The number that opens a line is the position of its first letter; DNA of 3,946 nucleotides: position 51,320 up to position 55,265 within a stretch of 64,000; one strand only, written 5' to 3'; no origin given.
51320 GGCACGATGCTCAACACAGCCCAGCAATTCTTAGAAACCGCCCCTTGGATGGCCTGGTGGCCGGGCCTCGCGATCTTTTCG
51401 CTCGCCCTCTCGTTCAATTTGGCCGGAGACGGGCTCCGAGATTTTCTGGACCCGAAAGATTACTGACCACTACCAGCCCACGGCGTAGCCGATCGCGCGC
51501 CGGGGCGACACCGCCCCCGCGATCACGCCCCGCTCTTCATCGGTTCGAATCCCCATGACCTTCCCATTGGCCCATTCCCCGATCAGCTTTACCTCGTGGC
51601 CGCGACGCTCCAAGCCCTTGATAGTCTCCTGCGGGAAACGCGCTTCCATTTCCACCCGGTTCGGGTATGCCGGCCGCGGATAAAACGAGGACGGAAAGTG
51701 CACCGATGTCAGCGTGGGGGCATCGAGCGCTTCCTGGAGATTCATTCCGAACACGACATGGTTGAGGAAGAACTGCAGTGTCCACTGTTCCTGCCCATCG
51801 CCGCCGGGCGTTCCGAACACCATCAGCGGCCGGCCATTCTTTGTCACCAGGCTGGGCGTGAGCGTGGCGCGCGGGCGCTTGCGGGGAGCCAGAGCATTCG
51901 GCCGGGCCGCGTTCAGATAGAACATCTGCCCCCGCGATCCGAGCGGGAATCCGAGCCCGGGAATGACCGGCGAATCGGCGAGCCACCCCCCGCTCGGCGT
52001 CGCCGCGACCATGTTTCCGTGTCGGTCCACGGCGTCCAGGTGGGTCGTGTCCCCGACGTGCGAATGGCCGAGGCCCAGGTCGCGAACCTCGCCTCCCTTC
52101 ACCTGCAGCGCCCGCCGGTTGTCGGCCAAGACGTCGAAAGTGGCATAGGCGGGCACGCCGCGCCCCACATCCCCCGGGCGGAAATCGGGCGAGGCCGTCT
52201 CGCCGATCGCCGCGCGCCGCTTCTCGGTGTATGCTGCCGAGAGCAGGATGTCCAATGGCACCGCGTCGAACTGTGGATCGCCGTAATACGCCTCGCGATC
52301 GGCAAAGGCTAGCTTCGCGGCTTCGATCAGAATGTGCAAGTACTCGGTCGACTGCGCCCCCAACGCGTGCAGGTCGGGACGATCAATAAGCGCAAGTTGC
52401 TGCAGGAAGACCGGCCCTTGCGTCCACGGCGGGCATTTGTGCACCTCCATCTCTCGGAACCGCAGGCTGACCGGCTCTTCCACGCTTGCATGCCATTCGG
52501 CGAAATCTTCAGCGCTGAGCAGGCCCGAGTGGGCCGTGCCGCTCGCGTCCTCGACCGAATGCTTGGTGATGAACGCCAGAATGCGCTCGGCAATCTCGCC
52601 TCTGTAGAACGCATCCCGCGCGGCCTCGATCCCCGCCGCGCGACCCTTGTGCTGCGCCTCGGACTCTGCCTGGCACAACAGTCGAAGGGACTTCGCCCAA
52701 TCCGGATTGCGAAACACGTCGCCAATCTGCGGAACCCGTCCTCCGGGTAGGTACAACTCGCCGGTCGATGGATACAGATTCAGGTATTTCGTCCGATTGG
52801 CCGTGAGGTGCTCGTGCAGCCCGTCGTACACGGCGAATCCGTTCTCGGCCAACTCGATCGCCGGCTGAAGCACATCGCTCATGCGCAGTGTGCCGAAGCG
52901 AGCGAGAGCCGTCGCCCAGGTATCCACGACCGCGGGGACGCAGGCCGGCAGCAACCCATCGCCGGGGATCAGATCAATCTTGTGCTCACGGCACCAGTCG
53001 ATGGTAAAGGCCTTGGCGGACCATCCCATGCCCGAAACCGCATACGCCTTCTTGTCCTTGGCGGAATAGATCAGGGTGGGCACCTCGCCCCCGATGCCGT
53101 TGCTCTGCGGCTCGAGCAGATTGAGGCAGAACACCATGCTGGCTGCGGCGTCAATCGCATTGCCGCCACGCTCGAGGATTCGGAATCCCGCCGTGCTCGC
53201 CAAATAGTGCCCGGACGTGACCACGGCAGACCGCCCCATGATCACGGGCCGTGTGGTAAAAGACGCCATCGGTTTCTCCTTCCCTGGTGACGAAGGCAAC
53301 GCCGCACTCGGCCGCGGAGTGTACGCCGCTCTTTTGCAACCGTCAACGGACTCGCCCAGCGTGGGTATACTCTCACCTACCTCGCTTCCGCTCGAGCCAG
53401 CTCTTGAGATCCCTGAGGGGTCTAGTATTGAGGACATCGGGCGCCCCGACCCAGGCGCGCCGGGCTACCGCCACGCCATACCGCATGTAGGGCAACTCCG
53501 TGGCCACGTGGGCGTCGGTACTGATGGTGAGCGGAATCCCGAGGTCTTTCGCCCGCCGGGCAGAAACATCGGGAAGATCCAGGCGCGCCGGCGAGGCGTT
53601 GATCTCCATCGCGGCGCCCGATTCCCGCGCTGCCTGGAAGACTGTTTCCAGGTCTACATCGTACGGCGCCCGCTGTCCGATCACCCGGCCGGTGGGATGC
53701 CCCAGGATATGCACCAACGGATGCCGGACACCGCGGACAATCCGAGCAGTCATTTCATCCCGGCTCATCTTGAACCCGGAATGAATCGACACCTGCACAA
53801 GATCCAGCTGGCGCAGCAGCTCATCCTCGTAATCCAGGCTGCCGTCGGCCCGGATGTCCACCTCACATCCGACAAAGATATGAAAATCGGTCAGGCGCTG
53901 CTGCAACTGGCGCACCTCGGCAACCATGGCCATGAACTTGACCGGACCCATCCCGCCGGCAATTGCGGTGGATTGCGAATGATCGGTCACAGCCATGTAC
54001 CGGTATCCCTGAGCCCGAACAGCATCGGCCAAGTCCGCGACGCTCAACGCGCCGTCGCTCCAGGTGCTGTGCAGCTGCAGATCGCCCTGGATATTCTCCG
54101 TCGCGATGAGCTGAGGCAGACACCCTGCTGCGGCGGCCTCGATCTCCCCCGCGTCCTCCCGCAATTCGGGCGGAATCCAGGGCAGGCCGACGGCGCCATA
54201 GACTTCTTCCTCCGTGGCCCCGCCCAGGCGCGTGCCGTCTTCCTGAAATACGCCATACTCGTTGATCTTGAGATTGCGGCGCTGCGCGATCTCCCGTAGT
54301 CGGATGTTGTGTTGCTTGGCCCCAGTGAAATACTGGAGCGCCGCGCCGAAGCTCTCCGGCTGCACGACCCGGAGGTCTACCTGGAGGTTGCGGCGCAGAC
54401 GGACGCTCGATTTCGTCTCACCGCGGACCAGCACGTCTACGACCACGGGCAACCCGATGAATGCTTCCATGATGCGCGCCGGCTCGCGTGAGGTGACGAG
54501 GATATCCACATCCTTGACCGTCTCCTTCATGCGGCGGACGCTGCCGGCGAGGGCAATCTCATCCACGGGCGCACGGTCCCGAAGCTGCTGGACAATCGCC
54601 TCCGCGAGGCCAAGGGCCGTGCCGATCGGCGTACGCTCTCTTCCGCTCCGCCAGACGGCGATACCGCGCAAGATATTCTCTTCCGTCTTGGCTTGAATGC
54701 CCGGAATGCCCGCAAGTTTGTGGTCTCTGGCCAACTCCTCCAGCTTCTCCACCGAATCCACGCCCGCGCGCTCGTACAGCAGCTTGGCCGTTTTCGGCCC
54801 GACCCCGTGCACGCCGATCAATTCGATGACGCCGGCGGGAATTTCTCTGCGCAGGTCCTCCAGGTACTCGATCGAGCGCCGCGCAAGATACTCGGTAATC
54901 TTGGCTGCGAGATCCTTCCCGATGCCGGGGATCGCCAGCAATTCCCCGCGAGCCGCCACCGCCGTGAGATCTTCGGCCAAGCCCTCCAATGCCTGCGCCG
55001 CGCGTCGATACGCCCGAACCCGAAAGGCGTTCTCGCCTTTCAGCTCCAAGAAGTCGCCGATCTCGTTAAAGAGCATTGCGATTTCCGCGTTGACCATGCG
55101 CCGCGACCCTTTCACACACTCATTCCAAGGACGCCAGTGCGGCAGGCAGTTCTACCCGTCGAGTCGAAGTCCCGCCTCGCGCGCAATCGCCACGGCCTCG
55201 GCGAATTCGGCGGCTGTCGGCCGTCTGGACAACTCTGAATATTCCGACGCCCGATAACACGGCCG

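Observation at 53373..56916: Co-directional mutM / PflX-like radical SAM / polX trio: a candidate uncharacterised DNA-repair module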

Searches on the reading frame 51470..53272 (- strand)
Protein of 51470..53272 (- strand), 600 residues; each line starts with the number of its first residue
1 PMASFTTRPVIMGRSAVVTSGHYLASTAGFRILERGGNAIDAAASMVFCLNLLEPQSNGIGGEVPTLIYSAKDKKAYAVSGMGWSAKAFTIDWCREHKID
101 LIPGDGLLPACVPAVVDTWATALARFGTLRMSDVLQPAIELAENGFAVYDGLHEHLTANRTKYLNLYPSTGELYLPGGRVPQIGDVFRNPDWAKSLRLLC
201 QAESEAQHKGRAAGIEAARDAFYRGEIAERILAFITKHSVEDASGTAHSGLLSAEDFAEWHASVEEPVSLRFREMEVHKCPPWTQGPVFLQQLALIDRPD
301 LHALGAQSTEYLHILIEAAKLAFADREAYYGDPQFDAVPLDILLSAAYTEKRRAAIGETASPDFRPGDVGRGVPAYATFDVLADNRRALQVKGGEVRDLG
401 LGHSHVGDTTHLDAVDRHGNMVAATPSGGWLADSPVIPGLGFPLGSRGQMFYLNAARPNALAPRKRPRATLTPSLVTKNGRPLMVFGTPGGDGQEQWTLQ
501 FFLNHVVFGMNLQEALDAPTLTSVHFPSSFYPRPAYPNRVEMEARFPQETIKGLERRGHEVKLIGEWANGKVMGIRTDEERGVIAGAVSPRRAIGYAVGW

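Call 3: search_protein_families(library=pfam, proteins=[window:51470-53272:-])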
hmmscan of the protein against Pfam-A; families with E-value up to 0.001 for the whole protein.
window:51470-53272:- (600 aa): 1 family
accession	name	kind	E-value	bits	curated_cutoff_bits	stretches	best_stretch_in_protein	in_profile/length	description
PF01019.26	G_glu_transpept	-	9.8e-121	404.5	27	1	31-592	2-510/512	Gamma-glutamyltranspeptidase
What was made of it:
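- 51470..53272 (-): Context: gamma-glutamyltranspeptidase, same strand, about 100 nt downstream of polX. PF01019, E = 9.8e-121 (call 3).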

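Call 4: search_protein_families(library=ncbifam, proteins=[window:51470-53272:-])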
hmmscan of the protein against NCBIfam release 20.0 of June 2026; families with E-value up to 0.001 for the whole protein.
window:51470-53272:- (600 aa): 2 families
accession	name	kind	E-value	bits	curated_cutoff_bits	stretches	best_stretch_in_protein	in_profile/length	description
TIGR00066.1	g_glut_trans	equivalog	5.5e-87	292.4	357.85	1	17-590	2-517/518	gamma-glutamyltransferase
NF007187.0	PRK09615.1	equivalog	1.7e-55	188.5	990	2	14-354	48-366/581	gamma-glutamyltransferase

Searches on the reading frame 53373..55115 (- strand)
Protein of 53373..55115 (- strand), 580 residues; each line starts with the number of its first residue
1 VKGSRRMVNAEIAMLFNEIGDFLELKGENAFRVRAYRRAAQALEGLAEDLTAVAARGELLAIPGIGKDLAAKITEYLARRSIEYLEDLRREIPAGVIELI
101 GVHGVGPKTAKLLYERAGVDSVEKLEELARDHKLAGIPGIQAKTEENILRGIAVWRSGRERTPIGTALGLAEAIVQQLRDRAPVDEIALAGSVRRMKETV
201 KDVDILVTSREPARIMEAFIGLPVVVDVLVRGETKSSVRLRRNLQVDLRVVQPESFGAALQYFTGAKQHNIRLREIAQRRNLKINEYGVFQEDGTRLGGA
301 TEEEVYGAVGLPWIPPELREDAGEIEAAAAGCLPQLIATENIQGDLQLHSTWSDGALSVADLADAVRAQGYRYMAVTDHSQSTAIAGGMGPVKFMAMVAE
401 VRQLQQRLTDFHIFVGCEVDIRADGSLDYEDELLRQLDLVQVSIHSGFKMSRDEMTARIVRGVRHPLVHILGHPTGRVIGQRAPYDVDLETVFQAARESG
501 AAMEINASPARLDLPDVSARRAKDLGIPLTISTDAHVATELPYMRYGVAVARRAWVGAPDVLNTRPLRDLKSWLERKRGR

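Call 3: search_protein_families(library=pfam, proteins=[window:53373-55115:-])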
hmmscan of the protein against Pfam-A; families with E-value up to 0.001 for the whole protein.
window:53373-55115:- (580 aa): 7 families
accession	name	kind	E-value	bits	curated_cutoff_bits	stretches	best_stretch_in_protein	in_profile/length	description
PF14791.11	DNA_pol_B_thumb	-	7.7e-24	83.8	25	1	259-320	1-63/63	DNA polymerase beta thumb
PF14716.13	HHH_8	-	1.8e-23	83.1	30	1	7-79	1-70/73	Helix-hairpin-helix domain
PF14520.12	HHH_5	-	1.6e-16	60.9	27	1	97-150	2-53/57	Helix-hairpin-helix domain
PF02811.25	PHP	-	9.2e-09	36.3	26.4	1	345-506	1-162/164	PHP domain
PF00633.29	HHH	-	1.4e-08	34.6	24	1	88-113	2-27/30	Helix-hairpin-helix motif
PF10391.15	DNA_pol_lambd_f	-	5.2e-06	26.6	29.8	1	99-134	3-36/51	Fingers domain of DNA polymerase lambda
PF12826.13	HHH_2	-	3.3e-05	24.4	27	0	54-81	32-59/64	Helix-hairpin-helix motif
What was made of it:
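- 53373..55097 (-): polX: family X DNA polymerase with C-terminal PHP phosphoesterase domain, 574 aa. Pfam HHH_8, HHH_5, DNA_pol_B_thumb and PHP (call 3).
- Checked: PolX: 53373-55097 (-), 574 aa from the ATG; a GTG at 55115 would give 580 aa. It has the Pol-beta-type HhH and thumb domains plus a PHP domain (call 3).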

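Call 4: search_protein_families(library=ncbifam, proteins=[window:53373-55115:-])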
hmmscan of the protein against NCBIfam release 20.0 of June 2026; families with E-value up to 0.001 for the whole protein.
window:53373-55115:- (580 aa): 9 families
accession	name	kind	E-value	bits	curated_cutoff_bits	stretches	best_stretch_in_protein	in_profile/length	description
NF006375.0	PRK08609.1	equivalog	5.9e-170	566.6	426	1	9-577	4-570/571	DNA polymerase/3'-5' exonuclease PolX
NF005928.0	PRK07945.1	equivalog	1.3e-77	261.4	250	2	339-575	95-335/337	PHP domain-containing protein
NF006702.0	PRK09248.1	domain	8.3e-23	81.1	264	1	343-577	4-235/246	PHP domain-containing protein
NF006251.0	PRK08392.1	equivalog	4.1e-17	62.4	212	1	345-555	3-204/216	hypothetical protein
NF004981.0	PRK06361.1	equivalog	2.7e-08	33.4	117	1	345-419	3-71/217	histidinol phosphate phosphatase domain-containing protein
NF011260.0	PRK14666.1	equivalog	2.9e-05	23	649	1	98-152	638-689/698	excinuclease ABC subunit C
NF041577.1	nside_bi_sphtase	equivalog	4.9e-05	22.6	400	1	344-385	4-45/276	3',5'-nucleoside bisphosphate phosphatase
TIGR00084.2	ruvA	equivalog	0.00043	19.9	85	0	98-149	76-127/202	Holliday junction branch migration protein RuvA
TIGR01856.1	hisJ_fam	subfamily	0.00081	19.2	90.2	0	347-445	4-111/252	histidinol-phosphatase HisJ family protein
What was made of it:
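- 53373..55097 (-): NF006375 at 566 bits against a cut-off of 426 (call 4).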

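Call 49: search_solved_structures(query=window:53373-55097:-, max_evalue=1e-20, show_alignments=2)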
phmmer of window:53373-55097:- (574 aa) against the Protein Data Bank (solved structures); distinct sequences matched with E-value up to 1e-20: 4.
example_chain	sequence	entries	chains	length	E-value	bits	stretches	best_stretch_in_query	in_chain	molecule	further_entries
3au2_A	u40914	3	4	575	1.5e-167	561.7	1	2-573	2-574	DNA polymerase beta family (X family)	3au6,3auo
3b0y_A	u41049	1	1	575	1.1e-166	558.9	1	2-573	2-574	DNA polymerase beta family (X family)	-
3b0x_A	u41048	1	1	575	1.2e-166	558.8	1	2-573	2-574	DNA polymerase beta family (X family)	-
2w9m_A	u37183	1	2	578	1.7e-81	277.7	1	12-572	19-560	POLYMERASE X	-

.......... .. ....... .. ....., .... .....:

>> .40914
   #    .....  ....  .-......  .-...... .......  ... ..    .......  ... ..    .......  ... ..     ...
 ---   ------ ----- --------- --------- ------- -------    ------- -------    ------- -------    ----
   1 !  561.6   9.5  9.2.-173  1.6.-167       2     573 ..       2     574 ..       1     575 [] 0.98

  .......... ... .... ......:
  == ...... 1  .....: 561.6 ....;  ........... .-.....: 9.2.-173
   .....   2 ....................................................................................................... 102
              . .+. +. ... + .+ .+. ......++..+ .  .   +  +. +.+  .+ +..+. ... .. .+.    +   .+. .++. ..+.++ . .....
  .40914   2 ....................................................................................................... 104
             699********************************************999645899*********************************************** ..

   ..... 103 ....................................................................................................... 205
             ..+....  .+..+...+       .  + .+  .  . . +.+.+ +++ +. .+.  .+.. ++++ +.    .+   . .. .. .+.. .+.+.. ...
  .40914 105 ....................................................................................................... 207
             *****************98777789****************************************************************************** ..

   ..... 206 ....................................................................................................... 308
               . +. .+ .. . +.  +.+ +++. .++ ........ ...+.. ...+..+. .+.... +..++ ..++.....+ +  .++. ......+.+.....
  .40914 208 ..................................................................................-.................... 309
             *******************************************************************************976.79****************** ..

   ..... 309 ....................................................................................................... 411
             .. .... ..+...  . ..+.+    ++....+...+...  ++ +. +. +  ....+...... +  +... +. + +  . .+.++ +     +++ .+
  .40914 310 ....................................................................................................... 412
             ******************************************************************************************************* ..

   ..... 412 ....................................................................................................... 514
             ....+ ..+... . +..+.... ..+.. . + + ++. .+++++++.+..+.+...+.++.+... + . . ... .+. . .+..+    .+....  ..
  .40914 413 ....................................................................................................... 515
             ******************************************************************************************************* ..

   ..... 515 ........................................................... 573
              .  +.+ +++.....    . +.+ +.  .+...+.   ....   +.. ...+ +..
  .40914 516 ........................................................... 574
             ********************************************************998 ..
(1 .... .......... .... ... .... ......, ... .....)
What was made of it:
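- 53373..55097 (-): E = 1.5e-167, full length, to T. thermophilus PolX 3AU2 (call 49).
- On Bacterial PolX (NF006375): The full-length alignment to ttPolX 3AU2 includes the KDVDILV and GDLQLHS motifs (call 49).
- Tried and rejected: An altered PolX PHP motif (Q-x-H instead of H-x-H) as a sign of an unusual enzyme: rejected, because T. thermophilus PolX has the same GDLQVHS (call 49).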

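Call 63: search_protein_families(library=padloc, proteins=[window:53373-55097:-], max_evalue=0.001)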
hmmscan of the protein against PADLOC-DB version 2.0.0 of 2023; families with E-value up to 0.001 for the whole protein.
window:53373-55097:- (574 aa): 0 families
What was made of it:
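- PADLOC gives no defence-system match (call 63).
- Tried and rejected: PADLOC gave no hits for the radical SAM protein, Fpg or PolX (call 63).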
